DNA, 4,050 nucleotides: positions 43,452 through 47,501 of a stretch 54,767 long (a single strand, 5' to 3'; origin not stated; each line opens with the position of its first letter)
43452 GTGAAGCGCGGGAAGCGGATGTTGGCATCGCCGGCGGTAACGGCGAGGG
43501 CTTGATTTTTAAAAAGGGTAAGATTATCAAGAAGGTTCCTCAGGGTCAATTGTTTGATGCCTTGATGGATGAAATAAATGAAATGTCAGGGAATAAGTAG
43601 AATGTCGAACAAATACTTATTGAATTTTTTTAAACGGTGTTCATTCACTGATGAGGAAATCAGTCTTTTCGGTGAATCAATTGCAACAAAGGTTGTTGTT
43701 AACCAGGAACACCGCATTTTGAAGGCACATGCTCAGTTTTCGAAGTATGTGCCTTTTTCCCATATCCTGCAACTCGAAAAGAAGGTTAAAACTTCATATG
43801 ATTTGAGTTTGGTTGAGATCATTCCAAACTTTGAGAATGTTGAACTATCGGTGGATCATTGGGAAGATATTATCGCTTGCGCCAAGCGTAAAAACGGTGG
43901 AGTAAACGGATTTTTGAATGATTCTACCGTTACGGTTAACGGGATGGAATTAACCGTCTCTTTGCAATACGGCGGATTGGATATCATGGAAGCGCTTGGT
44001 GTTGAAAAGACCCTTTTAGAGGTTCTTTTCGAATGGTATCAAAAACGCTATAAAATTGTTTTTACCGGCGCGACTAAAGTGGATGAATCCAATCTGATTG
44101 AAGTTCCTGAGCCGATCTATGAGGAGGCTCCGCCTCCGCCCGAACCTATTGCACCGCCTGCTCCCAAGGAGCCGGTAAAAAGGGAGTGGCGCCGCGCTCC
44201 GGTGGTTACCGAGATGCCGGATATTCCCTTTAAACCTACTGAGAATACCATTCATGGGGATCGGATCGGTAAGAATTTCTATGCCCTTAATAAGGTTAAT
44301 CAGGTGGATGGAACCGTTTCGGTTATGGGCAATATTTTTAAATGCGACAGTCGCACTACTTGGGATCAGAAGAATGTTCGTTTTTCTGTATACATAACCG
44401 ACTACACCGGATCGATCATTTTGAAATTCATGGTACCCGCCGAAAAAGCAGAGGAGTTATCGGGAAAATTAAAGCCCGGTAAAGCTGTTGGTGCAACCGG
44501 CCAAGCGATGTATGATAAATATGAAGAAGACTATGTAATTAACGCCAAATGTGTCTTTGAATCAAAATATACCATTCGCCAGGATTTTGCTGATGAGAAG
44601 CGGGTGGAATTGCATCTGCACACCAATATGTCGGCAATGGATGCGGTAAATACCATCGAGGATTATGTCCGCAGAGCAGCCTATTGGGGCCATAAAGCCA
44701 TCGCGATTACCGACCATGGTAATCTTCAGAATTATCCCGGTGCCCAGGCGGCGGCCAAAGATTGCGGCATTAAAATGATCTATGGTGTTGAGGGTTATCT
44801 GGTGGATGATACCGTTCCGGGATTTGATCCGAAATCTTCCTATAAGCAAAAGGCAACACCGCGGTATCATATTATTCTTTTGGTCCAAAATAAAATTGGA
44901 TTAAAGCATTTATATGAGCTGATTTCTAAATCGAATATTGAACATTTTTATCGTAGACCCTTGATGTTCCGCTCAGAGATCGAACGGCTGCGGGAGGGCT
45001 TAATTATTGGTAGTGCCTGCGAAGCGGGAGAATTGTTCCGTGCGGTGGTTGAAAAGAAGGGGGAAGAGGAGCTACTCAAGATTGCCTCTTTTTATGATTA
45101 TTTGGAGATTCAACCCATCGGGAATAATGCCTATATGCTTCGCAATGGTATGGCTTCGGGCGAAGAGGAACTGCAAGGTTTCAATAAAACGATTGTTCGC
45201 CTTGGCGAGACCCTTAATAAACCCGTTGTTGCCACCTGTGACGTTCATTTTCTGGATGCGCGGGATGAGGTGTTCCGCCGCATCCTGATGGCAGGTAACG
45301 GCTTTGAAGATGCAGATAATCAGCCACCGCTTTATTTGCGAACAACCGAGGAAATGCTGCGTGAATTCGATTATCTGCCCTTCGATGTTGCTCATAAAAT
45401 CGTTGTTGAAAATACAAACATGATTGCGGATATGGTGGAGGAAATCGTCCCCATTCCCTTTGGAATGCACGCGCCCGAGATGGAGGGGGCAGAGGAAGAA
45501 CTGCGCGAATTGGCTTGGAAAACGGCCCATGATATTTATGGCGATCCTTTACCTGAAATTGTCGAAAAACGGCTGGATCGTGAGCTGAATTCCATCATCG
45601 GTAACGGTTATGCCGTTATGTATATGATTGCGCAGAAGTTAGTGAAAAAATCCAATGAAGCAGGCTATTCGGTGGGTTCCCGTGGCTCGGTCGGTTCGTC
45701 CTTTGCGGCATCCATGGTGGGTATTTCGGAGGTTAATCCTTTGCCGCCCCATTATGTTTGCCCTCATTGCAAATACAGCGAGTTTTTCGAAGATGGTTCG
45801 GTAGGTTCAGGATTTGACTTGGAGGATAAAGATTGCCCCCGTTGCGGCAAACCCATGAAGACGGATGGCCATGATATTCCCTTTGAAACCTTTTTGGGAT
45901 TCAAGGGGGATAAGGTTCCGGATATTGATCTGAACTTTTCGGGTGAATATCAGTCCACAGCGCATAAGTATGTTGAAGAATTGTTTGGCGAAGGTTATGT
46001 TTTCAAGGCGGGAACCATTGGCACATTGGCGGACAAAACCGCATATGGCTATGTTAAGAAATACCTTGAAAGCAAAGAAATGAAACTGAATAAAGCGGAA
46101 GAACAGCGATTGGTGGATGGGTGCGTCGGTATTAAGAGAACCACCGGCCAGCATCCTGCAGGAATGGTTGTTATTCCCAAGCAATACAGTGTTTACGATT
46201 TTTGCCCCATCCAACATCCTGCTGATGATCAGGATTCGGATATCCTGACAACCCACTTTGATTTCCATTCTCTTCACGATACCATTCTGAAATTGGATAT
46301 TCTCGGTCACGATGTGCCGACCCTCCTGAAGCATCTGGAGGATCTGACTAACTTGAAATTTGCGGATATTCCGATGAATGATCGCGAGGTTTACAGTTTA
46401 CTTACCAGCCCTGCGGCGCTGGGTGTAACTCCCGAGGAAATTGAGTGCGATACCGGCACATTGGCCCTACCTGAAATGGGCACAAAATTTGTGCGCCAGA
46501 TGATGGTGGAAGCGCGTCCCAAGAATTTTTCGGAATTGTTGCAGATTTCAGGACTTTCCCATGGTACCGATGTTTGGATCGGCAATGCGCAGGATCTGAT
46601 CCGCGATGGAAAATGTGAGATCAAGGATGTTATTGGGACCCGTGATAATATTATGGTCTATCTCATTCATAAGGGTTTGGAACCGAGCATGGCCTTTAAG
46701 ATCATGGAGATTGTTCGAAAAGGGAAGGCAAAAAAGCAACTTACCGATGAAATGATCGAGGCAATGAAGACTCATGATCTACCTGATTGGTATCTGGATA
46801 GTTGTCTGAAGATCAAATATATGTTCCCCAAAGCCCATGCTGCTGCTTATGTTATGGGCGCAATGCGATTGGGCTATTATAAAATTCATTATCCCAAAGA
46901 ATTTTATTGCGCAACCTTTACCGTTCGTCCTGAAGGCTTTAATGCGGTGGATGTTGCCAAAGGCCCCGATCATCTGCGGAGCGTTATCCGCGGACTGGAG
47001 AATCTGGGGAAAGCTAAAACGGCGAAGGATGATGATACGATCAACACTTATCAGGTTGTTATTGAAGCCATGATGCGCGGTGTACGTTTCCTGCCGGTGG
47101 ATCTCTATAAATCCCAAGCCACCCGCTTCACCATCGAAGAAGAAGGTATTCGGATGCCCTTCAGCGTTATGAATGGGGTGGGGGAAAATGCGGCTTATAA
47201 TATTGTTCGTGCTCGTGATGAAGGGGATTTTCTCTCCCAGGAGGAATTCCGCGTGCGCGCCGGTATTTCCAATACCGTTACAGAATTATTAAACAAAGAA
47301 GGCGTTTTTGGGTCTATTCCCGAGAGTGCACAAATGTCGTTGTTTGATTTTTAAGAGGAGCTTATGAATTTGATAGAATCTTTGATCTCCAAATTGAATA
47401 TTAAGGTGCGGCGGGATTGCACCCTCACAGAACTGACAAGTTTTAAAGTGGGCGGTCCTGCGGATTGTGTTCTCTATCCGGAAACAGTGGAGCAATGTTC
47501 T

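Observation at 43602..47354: PolC-type replicase with the whole DEDDh proofreading exonuclease domain missing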

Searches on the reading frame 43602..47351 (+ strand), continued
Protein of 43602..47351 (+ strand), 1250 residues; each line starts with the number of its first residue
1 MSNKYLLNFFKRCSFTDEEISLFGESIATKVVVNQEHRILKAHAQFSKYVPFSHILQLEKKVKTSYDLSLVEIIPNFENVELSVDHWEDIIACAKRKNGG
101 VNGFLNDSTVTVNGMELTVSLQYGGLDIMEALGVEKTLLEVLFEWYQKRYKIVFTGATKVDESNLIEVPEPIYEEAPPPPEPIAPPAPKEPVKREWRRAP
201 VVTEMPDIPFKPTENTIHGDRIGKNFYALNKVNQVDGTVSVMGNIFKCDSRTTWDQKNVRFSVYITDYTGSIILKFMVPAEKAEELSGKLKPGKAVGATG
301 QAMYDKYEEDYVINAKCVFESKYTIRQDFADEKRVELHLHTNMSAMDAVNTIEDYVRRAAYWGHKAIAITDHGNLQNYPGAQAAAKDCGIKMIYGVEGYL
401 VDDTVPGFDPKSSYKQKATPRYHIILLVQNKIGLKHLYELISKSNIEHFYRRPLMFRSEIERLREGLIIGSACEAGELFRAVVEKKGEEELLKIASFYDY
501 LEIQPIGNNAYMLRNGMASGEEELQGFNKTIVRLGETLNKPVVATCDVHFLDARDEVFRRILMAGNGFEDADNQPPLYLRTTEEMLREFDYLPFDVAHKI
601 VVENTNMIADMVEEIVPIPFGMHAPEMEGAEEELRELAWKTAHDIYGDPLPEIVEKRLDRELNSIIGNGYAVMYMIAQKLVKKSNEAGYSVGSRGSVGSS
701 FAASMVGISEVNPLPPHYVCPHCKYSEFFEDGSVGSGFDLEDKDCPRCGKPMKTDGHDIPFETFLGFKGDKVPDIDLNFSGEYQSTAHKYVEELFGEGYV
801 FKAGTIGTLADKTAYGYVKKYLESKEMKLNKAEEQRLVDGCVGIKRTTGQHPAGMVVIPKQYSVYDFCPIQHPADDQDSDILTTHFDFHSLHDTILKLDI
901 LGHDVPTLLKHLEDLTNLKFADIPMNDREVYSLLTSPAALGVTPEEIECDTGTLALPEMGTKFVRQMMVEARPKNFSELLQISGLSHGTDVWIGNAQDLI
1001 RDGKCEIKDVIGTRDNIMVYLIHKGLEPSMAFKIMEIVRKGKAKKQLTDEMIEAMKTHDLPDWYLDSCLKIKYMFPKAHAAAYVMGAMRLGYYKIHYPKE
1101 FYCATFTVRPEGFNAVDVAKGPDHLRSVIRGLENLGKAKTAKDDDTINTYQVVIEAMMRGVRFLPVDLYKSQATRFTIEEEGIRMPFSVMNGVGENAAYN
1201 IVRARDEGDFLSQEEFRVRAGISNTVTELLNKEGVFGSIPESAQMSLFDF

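Call 23: find_related_loci(query=window:43602-47351:+, collection=genome_contigs, flank=10000)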
Query window:43602-47351:+ (1250 aa) in genome_contigs; peptide patterns used: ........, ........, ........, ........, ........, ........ (x = any residue, [..] = any of these).
600 stretches matched a pattern (row limit reached: there are more); 587 encode a relative of the query (tblastn E <= 1e-3); the best 80 are kept; 80 distinct loci.
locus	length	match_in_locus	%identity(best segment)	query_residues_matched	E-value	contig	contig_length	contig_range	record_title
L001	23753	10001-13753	85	1-1250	0e+0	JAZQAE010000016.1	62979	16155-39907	MAG: Eubacteriales bacterium isolate T1900044643_TS20190109.MAGScoT_cleanbin_000009 SGB_1301_k141_1092349, whole genome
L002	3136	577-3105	81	1-841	0e+0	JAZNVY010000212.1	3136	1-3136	MAG: Eubacteriales bacterium isolate T1900044787_TS20190253.MAGScoT_cleanbin_000019 SGB_2618_k141_1638359, whole genome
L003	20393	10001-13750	83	1-1250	0e+0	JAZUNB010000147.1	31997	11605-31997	MAG: Eubacteriales bacterium isolate T1900044890_TS20190356.MAGScoT_cleanbin_000005 SGB_3251_k141_654126, whole genome s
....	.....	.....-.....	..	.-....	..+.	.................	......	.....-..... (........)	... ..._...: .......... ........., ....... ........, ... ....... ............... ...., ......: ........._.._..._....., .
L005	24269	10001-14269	72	1-1248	0e+0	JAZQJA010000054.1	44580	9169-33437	MAG: Eubacteriales bacterium isolate T1900044621_TS20190087.MAGScoT_cleanbin_000053 SGB_893_k141_443351, whole genome sh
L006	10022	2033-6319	71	1-1248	0e+0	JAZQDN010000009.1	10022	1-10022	MAG: Eubacteriales bacterium isolate T1900044636_TS20190102.MAGScoT_cleanbin_000043 SGB_1154_k141_1193122, whole genome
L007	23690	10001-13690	51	30-1248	0e+0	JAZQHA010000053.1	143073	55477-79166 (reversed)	MAG: Acutalibacteraceae bacterium isolate T1900044629_TS20190095.MAGScoT_cleanbin_000018 SGB_998_k141_1675464, whole gen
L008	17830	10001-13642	52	18-1248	0e+0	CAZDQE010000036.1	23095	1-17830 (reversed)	MAG TPA_asm: uncultured Eubacteriales bacterium isolate SRP315200_co1_962 genome assembly, contig: NODE_3756_length_2309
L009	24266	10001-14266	69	1-1248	0e+0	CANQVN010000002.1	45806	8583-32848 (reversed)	MAG: uncultured Clostridia bacterium isolate Lapin-033__bin21 genome assembly, contig: Lapin-033__NODE_581_length_45806_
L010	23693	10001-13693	51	33-1250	0e+0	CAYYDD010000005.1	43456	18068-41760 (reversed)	MAG TPA_asm: uncultured Eubacteriales bacterium isolate SRP315200_co2_145 genome assembly, contig: NODE_352_length_43456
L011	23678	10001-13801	50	1-1250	0e+0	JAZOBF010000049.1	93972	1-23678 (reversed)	MAG: Acutalibacteraceae bacterium isolate T1900044759_TS20190225.MAGScoT_cleanbin_000001 SGB_2337_k141_1689360, whole ge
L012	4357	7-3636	52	35-1250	0e+0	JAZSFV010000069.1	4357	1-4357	MAG: Acutalibacteraceae bacterium isolate T1900044580_TS20190046.MAGScoT_cleanbin_000063 SGB_558_k141_509587, whole geno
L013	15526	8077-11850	50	23-1250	0e+0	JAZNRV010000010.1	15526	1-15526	MAG: Acutalibacteraceae bacterium isolate T1900044813_TS20190279.MAGScoT_cleanbin_000004 SGB_2801_k141_3326363, whole ge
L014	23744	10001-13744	51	20-1250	0e+0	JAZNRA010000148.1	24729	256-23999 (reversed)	MAG: Acutalibacteraceae bacterium isolate T1900044821_TS20190287.MAGScoT_cleanbin_000009 SGB_2841_k141_1296554, whole ge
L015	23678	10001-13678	51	33-1248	0e+0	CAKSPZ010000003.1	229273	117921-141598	MAG: uncultured Eubacteriales bacterium isolate REFINED_METABAT215_TOP10_CONTIGS_1500_ASSEMBLY_K77_MERGED__Hadza_MoBio_h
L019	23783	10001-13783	52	1-1250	0e+0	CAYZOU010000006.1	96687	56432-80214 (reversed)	MAG TPA_asm: uncultured Faecalibacterium sp. isolate SRP313737_co1_304 genome assembly, contig: NODE_368_length_96687_co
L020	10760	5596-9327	51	1-1250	0e+0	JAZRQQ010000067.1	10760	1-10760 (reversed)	MAG: Acutalibacteraceae bacterium isolate T1900045361_YK20190051.MAGScoT_cleanbin_000014 SGB_6816_k141_1418359, whole ge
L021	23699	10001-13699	51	15-1250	0e+0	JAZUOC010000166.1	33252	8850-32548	MAG: Acutalibacteraceae bacterium isolate T1900044877_TS20190343.MAGScoT_cleanbin_000020 SGB_3194_k141_706780, whole gen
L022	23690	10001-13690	49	33-1249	0e+0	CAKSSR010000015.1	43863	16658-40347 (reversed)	MAG: uncultured Eubacteriales bacterium isolate REFINED_METABAT215_TOP10_CONTIGS_1500_ASSEMBLY_K77_MERGED__Hadza_PheChl_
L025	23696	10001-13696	51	40-1250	0e+0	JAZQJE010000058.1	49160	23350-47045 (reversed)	MAG: Acutalibacteraceae bacterium isolate T1900044621_TS20190087.MAGScoT_cleanbin_000023 SGB_889_k141_1288402, whole gen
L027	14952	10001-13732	50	1-1250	0e+0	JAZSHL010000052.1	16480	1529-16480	MAG: Acutalibacteraceae bacterium isolate T1900044575_TS20190041.MAGScoT_cleanbin_000038 SGB_486_k141_599927, whole geno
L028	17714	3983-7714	51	1-1250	0e+0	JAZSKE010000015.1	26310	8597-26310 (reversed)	MAG: Acutalibacteraceae bacterium isolate T1900044562_TS20190028.MAGScoT_cleanbin_000011 SGB_370_k141_266596, whole geno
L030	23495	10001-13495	53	104-1250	0e+0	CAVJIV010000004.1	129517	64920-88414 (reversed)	bacterium isolate G02627-L1_cleanbin_000004 genome assembly, contig: Spades_G02627-L1_contig_21, whole genome shotgun se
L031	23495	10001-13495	54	104-1250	0e+0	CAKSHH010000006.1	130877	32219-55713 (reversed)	MAG: uncultured Eubacteriales bacterium isolate REFINED_METABAT215_TOP10_CONTIGS_1500_ASSEMBLY_K77_MERGED__Hadza_MoBio_h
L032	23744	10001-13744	50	14-1250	0e+0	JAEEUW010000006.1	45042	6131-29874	MAG: Clostridiaceae bacterium isolate Tb.RUG.438 NODE_2248_length_45042_cov_1.247223, whole genome shotgun sequence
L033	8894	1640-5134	53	104-1250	0e+0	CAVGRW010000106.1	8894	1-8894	Bacteroidaceae bacterium isolate G02651-L1_cleanbin_000010 genome assembly, contig: Spades_G02651-L1_contig_4905, whole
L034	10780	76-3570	53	104-1250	0e+0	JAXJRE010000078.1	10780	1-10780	MAG: Acutalibacteraceae bacterium isolate DOME_MAG_3080 3080_C0220_k141_154113, whole genome shotgun sequence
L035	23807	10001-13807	50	3-1250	0e+0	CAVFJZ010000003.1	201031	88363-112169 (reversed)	Bacteroidaceae bacterium isolate G02622-L1_cleanbin_000003 genome assembly, contig: Spades_G02622-L1_contig_4, whole gen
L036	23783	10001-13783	50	20-1250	0e+0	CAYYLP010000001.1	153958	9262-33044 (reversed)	MAG TPA_asm: uncultured Ruminococcus sp. isolate binchicken_co370_252 genome assembly, contig: NODE_130_length_153958_co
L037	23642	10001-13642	50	33-1250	0e+0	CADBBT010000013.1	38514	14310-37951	MAG: Ruminococcaceae bacterium isolate RUG13829 genome assembly, contig: RUG13829_asm_13, whole genome shotgun sequence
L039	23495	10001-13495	53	104-1250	0e+0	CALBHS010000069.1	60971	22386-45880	MAG TPA_asm: uncultured Clostridia bacterium isolate SRR1747043_bin.37_CONCOCT_v1.1_MAG genome assembly, contig: ERZ8082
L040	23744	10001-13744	50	21-1250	0e+0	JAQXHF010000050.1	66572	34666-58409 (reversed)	MAG: Clostridia bacterium isolate SUG1193 k141_7902517, whole genome shotgun sequence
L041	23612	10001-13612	51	57-1250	0e+0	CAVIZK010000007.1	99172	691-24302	Paludibacteraceae bacterium isolate H07656-L1_cleanbin_000002 genome assembly, contig: Spades_H07656-L1_contig_48, whole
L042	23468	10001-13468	53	116-1250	0e+0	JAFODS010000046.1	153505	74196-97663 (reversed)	MAG: Clostridia bacterium isolate RGIG374 Dairy_cattle_Colon-4__c585048, whole genome shotgun sequence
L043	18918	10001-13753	49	20-1250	0e+0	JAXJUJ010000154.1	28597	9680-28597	MAG: Acutalibacteraceae bacterium isolate DOME_MAG_5005 5005_C0320_k141_94991, whole genome shotgun sequence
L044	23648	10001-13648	52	31-1250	0e+0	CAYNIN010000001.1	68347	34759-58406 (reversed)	MAG TPA_asm: uncultured Faecalibacterium sp. isolate SRP315200_co2_389 genome assembly, contig: NODE_104_length_68347_co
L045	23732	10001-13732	50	6-1250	0e+0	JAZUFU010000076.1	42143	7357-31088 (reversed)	MAG: Acutalibacteraceae bacterium isolate T1900045292_TH20190062.MAGScoT_cleanbin_000001 SGB_6039_k141_1371042, whole ge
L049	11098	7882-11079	55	213-1250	0e+0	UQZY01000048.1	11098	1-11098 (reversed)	uncultured Ruminococcaceae bacterium isolate UMGS802 genome assembly, contig: NODE_3996_length_11098_cov_5.158653, whole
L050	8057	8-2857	61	305-1250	0e+0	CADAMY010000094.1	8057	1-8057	MAG: Ruminococcaceae bacterium isolate RUG13437 genome assembly, contig: RUG13437_asm_94, whole genome shotgun sequence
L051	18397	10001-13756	86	1-1250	0e+0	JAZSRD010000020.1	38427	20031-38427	MAG: Eubacteriales bacterium isolate T1900044540_TS20190006.MAGScoT_cleanbin_000007 SGB_55_k141_815534, whole genome sho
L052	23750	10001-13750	50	1-1250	0e+0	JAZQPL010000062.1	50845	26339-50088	MAG: Acutalibacteraceae bacterium isolate T1900045239_TH20190009.MAGScoT_cleanbin_000019 SGB_5507_k141_896112, whole gen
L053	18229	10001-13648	51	51-1250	0e+0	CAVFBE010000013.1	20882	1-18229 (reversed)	Muribaculaceae bacterium isolate SRR8978461_cleanbin_000002 genome assembly, contig: Spades_SRR8978461_contig_73, whole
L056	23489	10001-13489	51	102-1250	0e+0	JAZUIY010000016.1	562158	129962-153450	MAG: Acutalibacteraceae bacterium isolate T1900045262_TH20190032.MAGScoT_cleanbin_000003 SGB_5830_k141_581500, whole gen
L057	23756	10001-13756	50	20-1250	0e+0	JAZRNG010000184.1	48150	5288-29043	MAG: Acutalibacteraceae bacterium isolate T1900045411_YK20190101.MAGScoT_cleanbin_000042 SGB_7012_k141_109502, whole gen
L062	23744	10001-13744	51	1-1250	0e+0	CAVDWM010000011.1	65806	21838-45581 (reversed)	Faecalibacterium prausnitzii isolate H07647-L1_cleanbin_000008 genome assembly, contig: Spades_H07647-L1_contig_185, who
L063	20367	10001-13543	51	102-1250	0e+0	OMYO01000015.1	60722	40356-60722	uncultured Clostridiales bacterium isolate RUG089 genome assembly, contig: scaffold_604, whole genome shotgun sequence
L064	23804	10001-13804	48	29-1250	0e+0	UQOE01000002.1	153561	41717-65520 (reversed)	uncultured Ruminococcaceae bacterium isolate UMGS477 genome assembly, contig: NODE_17_length_153561_cov_48.017029, whole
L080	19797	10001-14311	62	22-1248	0e+0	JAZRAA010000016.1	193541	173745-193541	MAG: Acutalibacteraceae bacterium isolate T1900045150_TC20190144.MAGScoT_cleanbin_000002 SGB_4951_k141_1030990, whole ge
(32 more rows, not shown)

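Call 24: find_encoding_contigs(protein=P0027, flank=8000, max_places=3)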
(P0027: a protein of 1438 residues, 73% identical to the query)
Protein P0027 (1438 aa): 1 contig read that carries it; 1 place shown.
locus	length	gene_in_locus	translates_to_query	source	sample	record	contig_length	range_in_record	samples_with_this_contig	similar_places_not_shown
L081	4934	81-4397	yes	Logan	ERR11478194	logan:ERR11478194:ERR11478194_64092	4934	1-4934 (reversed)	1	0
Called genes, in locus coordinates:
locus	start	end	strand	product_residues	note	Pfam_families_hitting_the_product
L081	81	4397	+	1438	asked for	PF01336:tRNA_anti-codon (weak), PF02811:PHP, PF00929:RNase_T, PF16473:Rv2179c-like (weak), PF02811:PHP, PF07733:DNA_pol3_alpha, PF17657:DNA_pol3_finger, PF14579:HHH_6, +1 more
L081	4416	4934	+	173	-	?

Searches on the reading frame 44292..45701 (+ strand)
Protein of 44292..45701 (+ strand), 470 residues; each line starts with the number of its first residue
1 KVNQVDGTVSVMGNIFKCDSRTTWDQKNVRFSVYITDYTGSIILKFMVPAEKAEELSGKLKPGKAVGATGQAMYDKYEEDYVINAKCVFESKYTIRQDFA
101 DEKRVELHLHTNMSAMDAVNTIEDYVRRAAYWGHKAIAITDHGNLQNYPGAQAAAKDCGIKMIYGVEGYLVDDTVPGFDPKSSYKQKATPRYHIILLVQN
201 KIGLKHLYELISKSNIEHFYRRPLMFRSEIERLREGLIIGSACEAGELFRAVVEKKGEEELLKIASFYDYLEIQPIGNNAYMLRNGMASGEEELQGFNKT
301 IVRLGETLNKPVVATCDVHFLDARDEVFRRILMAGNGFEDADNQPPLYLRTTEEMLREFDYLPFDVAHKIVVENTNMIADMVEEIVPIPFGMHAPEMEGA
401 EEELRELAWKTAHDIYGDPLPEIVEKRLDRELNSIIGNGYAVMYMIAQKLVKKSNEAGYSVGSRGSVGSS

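Call 48: predict_structure(alignment_id=A1)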
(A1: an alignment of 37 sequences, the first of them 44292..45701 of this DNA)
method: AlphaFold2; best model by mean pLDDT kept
length: 470 residues; sequences in the alignment: 37
mean_pLDDT: 84.8   pTM: 0.74
mean pLDDT of the five models: 84.8, 83.0, 82.2, 82.1, 81.9
residues with pLDDT >= 90: 237; 70-90: 161; 50-70: 51; < 50: 21
segments of 3 or more residues with pLDDT < 50: 392-397, 458-470
pLDDT, mean of each block of 10 residues (from residue 1): 72 91 92 87 93 87 89 88 91 86 95 71 92 94 75 91 93 84 71 95 91 78 87 97 93 96 98 93 90 97 98 94 81 79 84 96 98 98 83 50 77 88 88 66 53 53 42
secondary structure, 60 per line:
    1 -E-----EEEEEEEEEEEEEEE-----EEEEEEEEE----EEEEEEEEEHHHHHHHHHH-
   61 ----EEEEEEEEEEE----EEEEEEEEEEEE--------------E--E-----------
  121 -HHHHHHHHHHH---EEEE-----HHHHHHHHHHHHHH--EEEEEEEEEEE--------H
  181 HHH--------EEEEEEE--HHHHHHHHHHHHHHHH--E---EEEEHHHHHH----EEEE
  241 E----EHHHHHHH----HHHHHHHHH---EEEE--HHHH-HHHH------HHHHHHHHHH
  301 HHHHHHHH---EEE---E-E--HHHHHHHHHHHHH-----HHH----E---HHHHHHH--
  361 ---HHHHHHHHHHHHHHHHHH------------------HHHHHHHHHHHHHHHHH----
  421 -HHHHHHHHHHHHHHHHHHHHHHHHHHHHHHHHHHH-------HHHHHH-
elements in order: E8-22 E28-36 E41-49 H50-59 E65-75 E80-91 H122-132 E136-139 H145-158 E161-171 H180-183 E192-198 H201-216 E223-226 H227-232 E237-241 H247-253 H258-266 E270-273 H276-279 H281-284 H291-308 E312-314 H323-335 H352-358 H364-381 H400-416 H422-456 H464-469
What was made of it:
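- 44811..44867 (+): 19-residue linker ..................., sitting where canonical PolC carries the roughly 180-aa DEDDh exonuclease. In the AF2 model the 10-residue blocks 171-180 and 181-190 covering the linker have mean pLDDT 84 and 71, rising to 95 in block 191-200 (call 48).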

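Call 50: fold_search(model_id=the predicted structure, library=pdb)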
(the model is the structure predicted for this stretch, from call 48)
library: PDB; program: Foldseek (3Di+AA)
matches with E <= 10: 1672; with E <= 0.001: 149
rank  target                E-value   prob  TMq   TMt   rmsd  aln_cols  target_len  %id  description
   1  3f2b_A                9.2e-46  1.00  0.74  0.37   7.1       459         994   40  DNA Polymerase PolC from Geobacillus kaustophilus complex with DNA, dGTP, Mg and Zn (released 2009-01-20)
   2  3f2c_A                2.1e-45  1.00  0.74  0.37   7.1       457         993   41  DNA Polymerase PolC from Geobacillus kaustophilus complex with DNA, dGTP and Mn (released 2009-01-20)
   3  9qpc_A                9.6e-44  1.00  0.77  0.32   7.9       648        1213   31  DNA polymerase with inhibitor (released 2025-09-24)
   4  9qrl_A                4.5e-36  1.00  0.61  0.28  10.0       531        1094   34  DNA polymerase with inhibitor #2 (released 2025-09-24)
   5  9qrn_A                2.7e-35  1.00  0.61  0.27   8.7       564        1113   32  DNA polymerase without DNA or inhibitor (released 2025-09-24)
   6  5fkw_A                1.9e-19  1.00  0.51  0.28   8.8       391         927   24  cryo-EM structure of the E. coli replicative DNA polymerase complex bound to DNA (DNA polymerase III alpha, beta, epsi (released 2015-11-25)
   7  4jom                  3.4e-19  1.00  0.50  0.28   8.0       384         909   25  Structure of E. coli Pol III 3mPHP mutant (released 2013-05-29)
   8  2hqa                  6.6e-19  1.00  0.51  0.28   8.0       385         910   24  Crystal structure of the catalytic alpha subunit of E. Coli replicative DNA polymerase III (released 2006-09-19)
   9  7pu7_A                2.2e-18  1.00  0.50  0.24  10.0       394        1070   22  DNA polymerase from M. tuberculosis (released 2022-02-23)
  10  5fkv_A                2.7e-18  1.00  0.51  0.23   9.4       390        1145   24  cryo-EM structure of the E. coli replicative DNA polymerase complex bound to DNA (DNA polymerase III alpha, beta, epsi (released 2015-11-25)
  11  2hnh                  4.7e-18  1.00  0.50  0.27   8.4       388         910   25  Crystal structure of the catalytic alpha subunit of E. coli replicative DNA polymerase III (released 2006-09-19)
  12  3e0d_A                3.2e-17  1.00  0.51  0.23   9.6       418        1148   23  Insights into the Replisome from the Crystral Structure of the Ternary Complex of the Eubacterial DNA Polymerase III a (released 2008-09-23)
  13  5fku_A                4.0e-17  1.00  0.51  0.23   8.4       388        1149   25  cryo-EM structure of the E. coli replicative DNA polymerase complex in DNA free state (DNA polymerase III alpha, beta, (released 2015-11-25)
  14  2hpi                  6.5e-17  1.00  0.51  0.23   9.7       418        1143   23  Eubacterial and Eukaryotic Replicative DNA Polymerases are not Homologous: X-ray Structure of DNA Polymerase III (released 2006-09-19)
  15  4iqj_A                1.3e-16  1.00  0.52  0.22   6.7       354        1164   25  Structure of PolIIIalpha-Tauc-DNA complex suggests an atomic model of the replisome (released 2013-03-13)
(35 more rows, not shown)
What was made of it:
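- On PolC-type DNA polymerase III alpha subunit: The AF2 model has a beta-barrel at model residues 8-91, and Foldseek returns weak partial OB (SSB, Stn1) matches (calls 48, 50).
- The AF2 model of residues 231-700 has mean pLDDT 84.8, and its best Foldseek match is 3f2b_A (E 9e-46, TMq 0.74) (calls 48, 50).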
